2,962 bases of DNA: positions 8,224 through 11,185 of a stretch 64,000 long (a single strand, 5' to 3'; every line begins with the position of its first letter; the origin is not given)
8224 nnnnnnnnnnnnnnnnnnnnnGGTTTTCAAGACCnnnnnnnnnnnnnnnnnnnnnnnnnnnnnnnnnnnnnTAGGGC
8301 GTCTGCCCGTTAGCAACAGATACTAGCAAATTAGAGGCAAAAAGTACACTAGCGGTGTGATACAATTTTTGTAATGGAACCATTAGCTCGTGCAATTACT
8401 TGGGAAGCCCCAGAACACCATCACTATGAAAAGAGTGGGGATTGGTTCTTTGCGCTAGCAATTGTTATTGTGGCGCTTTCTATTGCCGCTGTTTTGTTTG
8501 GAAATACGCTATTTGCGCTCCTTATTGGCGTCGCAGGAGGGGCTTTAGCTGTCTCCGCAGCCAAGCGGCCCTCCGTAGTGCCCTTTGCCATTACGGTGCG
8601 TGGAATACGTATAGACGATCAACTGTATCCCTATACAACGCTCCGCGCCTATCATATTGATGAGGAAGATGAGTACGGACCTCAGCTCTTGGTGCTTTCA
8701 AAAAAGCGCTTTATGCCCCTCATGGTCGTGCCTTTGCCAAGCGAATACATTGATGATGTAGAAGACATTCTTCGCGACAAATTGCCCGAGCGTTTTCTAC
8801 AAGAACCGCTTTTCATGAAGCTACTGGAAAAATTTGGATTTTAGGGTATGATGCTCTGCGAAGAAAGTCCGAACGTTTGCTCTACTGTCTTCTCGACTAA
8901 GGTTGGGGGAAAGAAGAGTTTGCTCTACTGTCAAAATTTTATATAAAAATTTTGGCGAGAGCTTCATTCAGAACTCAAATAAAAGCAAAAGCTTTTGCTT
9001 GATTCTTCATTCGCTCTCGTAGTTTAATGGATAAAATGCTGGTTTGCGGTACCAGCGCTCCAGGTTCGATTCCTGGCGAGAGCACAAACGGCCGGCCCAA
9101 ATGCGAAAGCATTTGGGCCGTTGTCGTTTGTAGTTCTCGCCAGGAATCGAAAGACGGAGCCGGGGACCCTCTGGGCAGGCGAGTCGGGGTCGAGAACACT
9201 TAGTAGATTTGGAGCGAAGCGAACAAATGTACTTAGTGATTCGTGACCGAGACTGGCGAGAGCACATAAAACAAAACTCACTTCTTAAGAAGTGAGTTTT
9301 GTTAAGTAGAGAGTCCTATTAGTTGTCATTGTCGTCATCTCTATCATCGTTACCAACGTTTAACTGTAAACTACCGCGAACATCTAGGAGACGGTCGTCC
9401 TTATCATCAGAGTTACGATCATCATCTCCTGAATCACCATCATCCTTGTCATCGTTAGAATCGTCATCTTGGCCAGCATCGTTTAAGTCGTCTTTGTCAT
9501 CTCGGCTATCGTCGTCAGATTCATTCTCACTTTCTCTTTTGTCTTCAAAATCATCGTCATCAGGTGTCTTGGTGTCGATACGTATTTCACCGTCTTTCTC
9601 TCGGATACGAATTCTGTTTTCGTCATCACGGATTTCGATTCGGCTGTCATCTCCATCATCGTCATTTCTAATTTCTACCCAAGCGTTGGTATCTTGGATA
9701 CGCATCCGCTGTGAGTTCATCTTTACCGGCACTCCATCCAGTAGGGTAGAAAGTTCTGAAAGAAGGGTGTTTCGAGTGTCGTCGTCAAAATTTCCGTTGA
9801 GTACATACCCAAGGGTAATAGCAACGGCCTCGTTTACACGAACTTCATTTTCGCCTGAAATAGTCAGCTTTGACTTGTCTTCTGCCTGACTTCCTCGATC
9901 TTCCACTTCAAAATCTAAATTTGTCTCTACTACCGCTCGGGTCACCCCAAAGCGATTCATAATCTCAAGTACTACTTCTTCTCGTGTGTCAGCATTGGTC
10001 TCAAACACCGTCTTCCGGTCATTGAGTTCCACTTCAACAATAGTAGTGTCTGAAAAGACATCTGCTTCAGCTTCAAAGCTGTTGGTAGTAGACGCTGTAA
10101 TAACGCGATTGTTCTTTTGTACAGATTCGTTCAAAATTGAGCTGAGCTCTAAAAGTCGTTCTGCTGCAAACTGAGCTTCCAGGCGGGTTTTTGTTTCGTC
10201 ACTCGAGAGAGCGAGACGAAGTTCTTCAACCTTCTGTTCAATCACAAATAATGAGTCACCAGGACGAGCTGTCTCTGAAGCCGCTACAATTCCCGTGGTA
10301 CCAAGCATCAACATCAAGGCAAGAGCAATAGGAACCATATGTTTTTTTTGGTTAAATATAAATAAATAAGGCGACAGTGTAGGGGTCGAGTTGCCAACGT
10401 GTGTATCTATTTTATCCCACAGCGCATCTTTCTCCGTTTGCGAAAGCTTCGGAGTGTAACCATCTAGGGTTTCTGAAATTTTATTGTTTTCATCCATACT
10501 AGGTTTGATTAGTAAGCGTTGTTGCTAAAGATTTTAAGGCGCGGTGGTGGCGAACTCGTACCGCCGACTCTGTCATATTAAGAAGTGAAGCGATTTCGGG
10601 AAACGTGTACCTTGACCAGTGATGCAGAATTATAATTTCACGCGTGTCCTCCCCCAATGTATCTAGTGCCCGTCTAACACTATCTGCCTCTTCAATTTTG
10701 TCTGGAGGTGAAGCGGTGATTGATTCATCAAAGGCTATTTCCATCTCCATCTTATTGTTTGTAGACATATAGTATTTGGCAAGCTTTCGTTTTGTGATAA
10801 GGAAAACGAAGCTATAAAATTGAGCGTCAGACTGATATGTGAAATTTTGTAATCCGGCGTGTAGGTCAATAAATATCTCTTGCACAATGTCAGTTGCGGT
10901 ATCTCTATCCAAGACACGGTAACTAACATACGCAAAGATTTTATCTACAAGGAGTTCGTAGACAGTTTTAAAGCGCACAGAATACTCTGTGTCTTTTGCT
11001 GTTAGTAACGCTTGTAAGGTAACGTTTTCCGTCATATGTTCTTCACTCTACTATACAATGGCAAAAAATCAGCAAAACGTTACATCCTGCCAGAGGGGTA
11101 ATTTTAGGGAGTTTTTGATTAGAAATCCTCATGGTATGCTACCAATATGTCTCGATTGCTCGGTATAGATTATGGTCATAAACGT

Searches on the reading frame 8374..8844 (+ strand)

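Call 33: search_protein_families(library=pfam, proteins=[window:8374-8844:+], max_evalue=0.001)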
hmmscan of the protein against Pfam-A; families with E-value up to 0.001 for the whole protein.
window:8374-8844:+ (156 aa): 1 family
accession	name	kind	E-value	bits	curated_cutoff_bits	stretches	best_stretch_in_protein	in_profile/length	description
PF18923.6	DUF5673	-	0.00031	21.1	26.7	1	71-136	3-64/66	Domain of unknown function (DUF5673)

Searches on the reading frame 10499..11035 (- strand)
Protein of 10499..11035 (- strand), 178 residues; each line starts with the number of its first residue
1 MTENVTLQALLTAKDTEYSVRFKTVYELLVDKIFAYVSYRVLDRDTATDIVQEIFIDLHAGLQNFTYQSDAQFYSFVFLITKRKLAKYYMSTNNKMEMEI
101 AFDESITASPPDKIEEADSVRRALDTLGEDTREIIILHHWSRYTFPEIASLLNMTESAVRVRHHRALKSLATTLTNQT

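Call 33: search_protein_families(library=pfam, proteins=[window:10499-11035:-], max_evalue=0.001)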
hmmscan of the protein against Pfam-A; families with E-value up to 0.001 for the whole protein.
window:10499-11035:- (178 aa): 3 families
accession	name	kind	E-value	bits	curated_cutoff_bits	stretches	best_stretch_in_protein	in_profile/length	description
PF08281.18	Sigma70_r4_2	-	3.5e-14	52.6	25.7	1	119-170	3-54/54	Sigma-70, region 4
PF04545.22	Sigma70_r4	-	3.3e-10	39.8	24.1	1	123-170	1-48/50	Sigma-70, region 4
PF04542.20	Sigma70_r2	-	3.1e-06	27.3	24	1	26-89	2-65/71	Sigma-70 region 2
